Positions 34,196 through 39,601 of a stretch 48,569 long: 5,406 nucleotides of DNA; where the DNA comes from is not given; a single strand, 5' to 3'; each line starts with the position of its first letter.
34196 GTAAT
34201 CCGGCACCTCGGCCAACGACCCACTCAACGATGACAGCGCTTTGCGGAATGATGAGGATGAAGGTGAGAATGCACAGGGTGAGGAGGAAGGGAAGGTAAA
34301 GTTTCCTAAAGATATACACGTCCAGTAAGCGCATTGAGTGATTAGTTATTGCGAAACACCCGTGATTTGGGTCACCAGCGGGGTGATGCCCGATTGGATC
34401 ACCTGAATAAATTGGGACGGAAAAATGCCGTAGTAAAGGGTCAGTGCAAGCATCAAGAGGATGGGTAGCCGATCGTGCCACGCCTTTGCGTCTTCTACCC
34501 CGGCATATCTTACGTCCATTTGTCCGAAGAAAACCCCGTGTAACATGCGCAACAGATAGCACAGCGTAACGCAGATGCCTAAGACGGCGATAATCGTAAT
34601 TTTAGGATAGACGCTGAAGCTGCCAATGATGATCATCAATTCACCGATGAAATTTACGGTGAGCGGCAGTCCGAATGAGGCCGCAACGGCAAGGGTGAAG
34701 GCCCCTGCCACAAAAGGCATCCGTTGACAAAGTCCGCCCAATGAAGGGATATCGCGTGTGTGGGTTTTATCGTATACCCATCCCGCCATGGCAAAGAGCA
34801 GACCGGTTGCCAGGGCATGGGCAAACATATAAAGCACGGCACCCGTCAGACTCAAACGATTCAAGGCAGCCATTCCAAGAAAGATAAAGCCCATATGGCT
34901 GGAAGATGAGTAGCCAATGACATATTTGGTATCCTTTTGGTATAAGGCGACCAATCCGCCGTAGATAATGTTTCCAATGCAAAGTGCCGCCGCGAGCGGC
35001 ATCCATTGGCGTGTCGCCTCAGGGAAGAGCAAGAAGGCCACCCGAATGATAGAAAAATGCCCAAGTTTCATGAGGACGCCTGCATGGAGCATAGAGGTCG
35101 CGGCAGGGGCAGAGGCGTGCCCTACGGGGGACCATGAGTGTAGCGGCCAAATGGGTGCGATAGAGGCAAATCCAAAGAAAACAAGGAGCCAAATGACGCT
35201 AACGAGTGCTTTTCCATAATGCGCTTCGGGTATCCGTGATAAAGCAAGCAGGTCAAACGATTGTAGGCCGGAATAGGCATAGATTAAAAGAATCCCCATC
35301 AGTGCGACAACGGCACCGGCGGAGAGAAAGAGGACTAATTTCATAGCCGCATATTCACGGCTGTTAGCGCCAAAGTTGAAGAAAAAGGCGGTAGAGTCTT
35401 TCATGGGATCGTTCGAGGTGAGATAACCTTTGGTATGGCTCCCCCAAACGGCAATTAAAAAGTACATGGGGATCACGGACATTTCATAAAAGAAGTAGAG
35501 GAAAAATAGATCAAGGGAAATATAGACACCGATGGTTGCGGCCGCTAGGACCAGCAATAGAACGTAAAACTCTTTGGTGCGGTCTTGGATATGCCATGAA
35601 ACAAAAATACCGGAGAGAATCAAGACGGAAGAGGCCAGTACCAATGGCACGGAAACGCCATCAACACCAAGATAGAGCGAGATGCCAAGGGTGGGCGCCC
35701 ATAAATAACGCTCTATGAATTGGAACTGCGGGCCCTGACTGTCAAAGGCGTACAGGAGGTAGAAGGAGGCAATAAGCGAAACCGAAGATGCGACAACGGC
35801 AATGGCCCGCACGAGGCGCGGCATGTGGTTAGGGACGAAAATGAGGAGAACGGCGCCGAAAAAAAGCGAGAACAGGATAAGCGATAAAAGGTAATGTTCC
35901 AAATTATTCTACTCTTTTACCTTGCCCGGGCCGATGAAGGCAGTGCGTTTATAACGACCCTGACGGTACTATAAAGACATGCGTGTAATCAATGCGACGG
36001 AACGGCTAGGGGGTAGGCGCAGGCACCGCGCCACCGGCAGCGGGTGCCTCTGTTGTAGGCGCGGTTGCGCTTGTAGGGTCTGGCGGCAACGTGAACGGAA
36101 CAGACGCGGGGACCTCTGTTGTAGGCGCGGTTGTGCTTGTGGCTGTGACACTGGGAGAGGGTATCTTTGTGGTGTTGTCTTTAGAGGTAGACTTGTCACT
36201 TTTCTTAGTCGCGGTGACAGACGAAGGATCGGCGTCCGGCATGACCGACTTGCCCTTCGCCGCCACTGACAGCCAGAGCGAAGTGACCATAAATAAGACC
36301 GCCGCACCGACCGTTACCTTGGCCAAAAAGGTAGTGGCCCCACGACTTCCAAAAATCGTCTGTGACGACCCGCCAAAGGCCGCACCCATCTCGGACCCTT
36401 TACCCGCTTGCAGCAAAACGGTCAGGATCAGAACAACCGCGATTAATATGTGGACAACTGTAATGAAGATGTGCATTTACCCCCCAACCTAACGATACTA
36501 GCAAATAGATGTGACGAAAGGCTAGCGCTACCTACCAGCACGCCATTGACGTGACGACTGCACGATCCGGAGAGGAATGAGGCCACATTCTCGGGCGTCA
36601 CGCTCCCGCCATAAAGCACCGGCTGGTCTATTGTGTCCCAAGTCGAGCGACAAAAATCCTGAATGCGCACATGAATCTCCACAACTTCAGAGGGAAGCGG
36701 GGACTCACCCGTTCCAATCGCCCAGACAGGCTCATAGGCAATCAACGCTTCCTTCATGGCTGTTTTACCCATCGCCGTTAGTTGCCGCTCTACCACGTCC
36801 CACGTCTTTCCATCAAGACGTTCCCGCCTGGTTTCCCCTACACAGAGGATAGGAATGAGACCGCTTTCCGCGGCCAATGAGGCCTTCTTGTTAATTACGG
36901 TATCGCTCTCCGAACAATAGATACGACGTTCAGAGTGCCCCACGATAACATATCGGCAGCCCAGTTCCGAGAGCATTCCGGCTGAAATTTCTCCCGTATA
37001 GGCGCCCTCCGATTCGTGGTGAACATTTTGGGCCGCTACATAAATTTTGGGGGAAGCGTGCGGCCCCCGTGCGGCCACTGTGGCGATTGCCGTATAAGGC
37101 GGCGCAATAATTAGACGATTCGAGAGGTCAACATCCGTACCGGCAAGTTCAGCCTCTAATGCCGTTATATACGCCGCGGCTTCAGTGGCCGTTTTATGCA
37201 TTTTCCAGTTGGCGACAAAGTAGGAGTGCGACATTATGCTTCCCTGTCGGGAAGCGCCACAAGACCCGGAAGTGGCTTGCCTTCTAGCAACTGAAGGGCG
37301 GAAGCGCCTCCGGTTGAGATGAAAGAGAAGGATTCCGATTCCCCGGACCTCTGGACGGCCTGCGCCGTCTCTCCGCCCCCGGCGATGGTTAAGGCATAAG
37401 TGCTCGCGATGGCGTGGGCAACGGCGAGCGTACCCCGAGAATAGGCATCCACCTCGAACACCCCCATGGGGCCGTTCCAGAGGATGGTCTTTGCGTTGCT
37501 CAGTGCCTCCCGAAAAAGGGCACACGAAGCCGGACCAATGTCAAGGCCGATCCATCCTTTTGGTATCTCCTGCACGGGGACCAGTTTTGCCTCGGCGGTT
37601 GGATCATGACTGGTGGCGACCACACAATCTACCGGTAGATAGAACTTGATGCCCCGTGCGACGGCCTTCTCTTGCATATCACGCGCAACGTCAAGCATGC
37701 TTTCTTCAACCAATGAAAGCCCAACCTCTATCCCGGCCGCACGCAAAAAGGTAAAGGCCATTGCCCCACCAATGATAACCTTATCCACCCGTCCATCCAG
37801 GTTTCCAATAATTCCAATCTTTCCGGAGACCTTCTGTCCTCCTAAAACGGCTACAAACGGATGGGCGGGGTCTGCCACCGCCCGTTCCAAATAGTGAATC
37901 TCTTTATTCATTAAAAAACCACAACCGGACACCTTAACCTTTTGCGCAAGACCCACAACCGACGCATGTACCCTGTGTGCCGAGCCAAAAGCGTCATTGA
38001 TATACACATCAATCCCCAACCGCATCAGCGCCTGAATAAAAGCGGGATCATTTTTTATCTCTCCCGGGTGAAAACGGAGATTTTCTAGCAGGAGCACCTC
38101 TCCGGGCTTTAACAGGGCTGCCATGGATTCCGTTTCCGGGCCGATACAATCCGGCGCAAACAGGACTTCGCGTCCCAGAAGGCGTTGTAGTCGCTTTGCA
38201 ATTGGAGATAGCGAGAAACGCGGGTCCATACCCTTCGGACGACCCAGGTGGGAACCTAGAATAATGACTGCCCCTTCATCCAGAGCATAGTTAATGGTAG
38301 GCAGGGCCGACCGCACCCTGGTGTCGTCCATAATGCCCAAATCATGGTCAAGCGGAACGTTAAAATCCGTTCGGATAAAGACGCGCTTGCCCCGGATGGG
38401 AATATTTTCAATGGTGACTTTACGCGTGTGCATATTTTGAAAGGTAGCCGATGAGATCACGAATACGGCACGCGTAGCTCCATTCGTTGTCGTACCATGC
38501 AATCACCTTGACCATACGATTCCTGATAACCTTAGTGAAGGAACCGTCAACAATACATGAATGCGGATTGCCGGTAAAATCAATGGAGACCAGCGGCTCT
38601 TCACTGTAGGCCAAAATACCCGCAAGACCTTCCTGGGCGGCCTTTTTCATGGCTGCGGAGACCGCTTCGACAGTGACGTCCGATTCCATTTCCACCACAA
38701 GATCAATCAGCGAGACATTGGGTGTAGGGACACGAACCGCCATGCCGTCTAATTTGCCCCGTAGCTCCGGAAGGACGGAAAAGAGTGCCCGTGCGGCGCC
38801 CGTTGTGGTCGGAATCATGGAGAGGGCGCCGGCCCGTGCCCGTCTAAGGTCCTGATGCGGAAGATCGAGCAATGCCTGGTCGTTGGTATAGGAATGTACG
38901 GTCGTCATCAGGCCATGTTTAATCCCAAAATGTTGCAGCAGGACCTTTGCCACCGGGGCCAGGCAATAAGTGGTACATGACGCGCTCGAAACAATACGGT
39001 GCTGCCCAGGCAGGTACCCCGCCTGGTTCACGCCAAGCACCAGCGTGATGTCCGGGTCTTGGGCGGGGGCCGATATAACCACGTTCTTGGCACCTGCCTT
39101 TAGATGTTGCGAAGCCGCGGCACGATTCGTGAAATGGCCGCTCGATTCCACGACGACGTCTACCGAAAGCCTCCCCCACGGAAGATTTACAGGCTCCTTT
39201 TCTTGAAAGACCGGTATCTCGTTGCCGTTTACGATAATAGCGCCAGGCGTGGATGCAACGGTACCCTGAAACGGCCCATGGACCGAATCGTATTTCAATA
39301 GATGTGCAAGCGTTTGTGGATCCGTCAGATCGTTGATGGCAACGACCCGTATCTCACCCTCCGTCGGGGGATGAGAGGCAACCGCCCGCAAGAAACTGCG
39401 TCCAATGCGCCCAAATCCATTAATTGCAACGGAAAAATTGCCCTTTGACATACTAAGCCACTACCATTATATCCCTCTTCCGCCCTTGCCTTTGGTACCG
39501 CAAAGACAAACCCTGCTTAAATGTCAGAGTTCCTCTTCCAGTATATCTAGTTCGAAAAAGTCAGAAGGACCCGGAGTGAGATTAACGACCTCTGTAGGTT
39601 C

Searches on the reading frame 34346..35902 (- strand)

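Call 31: search_protein_families(library=pfam, proteins=[window:34346-35902:-], max_evalue=0.001)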
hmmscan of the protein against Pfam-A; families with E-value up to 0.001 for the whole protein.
window:34346-35902:- (518 aa): 1 family
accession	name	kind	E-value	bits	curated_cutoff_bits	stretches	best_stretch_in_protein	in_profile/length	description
PF00361.26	Proton_antipo_M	-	1.2e-51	176.1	21.5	1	178-445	27-293/294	NADH:quinone oxidoreductase/Mrp antiporter, TM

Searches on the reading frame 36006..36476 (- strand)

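Call 87: search_protein_families(library=pfam, proteins=[window:36006-36476:-], max_evalue=1)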
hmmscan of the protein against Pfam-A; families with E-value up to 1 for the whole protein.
window:36006-36476:- (156 aa): 1 family
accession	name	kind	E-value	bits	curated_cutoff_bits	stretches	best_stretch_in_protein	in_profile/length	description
PF03840.19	SecG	-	1.2e-21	77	29.2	1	4-71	1-69/70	Preprotein translocase SecG subunit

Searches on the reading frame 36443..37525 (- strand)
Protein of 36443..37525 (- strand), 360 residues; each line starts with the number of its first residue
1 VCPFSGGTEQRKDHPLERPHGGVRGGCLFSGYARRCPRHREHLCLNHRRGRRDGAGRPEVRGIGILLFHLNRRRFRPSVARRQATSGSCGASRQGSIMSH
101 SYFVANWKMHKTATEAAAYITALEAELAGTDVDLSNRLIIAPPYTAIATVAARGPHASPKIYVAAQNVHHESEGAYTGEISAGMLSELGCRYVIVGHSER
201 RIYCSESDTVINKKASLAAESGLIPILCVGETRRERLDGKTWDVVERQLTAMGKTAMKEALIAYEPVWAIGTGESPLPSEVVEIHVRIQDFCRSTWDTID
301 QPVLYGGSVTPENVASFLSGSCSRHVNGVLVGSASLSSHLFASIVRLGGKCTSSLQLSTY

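Call 31: search_protein_families(library=pfam, proteins=[window:36443-37525:-], max_evalue=0.001)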
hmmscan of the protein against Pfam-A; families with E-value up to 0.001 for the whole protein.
window:36443-37525:- (360 aa): 1 family
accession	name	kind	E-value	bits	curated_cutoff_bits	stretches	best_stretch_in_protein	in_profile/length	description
PF00121.24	TIM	-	1.9e-73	247.4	20.1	1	104-346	4-243/245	Triosephosphate isomerase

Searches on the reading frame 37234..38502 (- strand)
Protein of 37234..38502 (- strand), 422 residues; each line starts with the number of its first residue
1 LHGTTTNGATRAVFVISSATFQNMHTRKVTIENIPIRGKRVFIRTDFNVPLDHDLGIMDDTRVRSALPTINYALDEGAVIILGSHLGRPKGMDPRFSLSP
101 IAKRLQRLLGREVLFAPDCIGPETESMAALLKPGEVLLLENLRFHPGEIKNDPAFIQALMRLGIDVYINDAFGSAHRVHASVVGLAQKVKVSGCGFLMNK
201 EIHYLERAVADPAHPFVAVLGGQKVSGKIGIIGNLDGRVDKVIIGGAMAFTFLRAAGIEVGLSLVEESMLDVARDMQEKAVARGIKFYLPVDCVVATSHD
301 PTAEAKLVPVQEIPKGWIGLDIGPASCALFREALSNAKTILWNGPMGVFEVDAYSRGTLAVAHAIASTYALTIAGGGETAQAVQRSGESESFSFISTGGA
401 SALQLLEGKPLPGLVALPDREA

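Call 31: search_protein_families(library=pfam, proteins=[window:37234-38502:-], max_evalue=0.001)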
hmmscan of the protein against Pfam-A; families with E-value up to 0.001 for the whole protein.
window:37234-38502:- (422 aa): 1 family
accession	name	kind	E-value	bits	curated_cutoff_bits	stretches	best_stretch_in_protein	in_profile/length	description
PF00162.24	PGK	-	3.7e-144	480.8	27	1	31-409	1-379/379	Phosphoglycerate kinase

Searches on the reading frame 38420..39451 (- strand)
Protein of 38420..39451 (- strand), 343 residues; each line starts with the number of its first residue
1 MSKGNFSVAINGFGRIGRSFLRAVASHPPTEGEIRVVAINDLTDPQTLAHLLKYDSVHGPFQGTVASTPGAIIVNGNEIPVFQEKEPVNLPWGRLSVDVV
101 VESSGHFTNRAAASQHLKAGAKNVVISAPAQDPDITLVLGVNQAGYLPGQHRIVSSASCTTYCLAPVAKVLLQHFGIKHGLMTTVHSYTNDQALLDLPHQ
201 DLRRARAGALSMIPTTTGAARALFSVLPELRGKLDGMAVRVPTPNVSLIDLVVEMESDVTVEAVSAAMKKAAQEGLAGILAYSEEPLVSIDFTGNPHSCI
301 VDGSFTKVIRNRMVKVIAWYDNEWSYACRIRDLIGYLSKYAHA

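Call 31: search_protein_families(library=pfam, proteins=[window:38420-39451:-], max_evalue=0.001)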
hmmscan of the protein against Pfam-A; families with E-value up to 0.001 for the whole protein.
window:38420-39451:- (343 aa): 3 families
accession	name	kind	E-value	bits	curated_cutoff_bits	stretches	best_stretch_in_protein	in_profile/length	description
PF02800.25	Gp_dh_C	-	1.8e-65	219.8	24.4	1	164-320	1-158/158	Glyceraldehyde 3-phosphate dehydrogenase, C-terminal domain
PF00044.30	Gp_dh_N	-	8.5e-38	129.2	31.7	1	7-109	2-100/101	Glyceraldehyde 3-phosphate dehydrogenase, NAD binding domain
PF03447.22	NAD_binding_3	-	0.00094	20.3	24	0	12-130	1-92/116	Homoserine dehydrogenase, NAD binding domain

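Call 32: list_cluster_members(proteins=[window:38420-39451:-, window:27485-28699:+, window:28709-29461:+, window:22537-23556:+, window:23572-24156:+, window:20860-22536:+, window:39524-41551:-, window:19772-20203:+, window:32171-33253:-, window:31062-32174:+])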
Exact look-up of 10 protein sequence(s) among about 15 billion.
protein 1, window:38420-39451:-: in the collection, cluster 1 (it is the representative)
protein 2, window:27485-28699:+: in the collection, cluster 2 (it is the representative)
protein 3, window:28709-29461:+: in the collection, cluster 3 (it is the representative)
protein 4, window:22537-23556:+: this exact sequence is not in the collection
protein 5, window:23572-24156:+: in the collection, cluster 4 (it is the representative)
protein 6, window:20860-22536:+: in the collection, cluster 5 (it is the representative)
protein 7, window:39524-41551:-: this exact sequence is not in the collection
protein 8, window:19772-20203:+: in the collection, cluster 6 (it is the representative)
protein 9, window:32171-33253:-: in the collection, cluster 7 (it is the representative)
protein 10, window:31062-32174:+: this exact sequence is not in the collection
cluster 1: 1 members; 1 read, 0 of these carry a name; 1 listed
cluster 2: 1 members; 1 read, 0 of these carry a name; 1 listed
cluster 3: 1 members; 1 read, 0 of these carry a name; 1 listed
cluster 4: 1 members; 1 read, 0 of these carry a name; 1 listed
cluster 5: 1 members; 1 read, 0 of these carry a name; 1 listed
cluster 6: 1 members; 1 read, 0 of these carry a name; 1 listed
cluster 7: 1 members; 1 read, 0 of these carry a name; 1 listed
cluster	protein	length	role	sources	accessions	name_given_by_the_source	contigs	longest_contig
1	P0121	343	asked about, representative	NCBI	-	-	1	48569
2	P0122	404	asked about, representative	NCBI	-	-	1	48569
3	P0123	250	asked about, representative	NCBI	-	-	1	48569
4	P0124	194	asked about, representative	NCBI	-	-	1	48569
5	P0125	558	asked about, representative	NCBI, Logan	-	-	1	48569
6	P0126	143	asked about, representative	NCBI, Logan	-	-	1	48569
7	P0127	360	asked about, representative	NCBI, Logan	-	-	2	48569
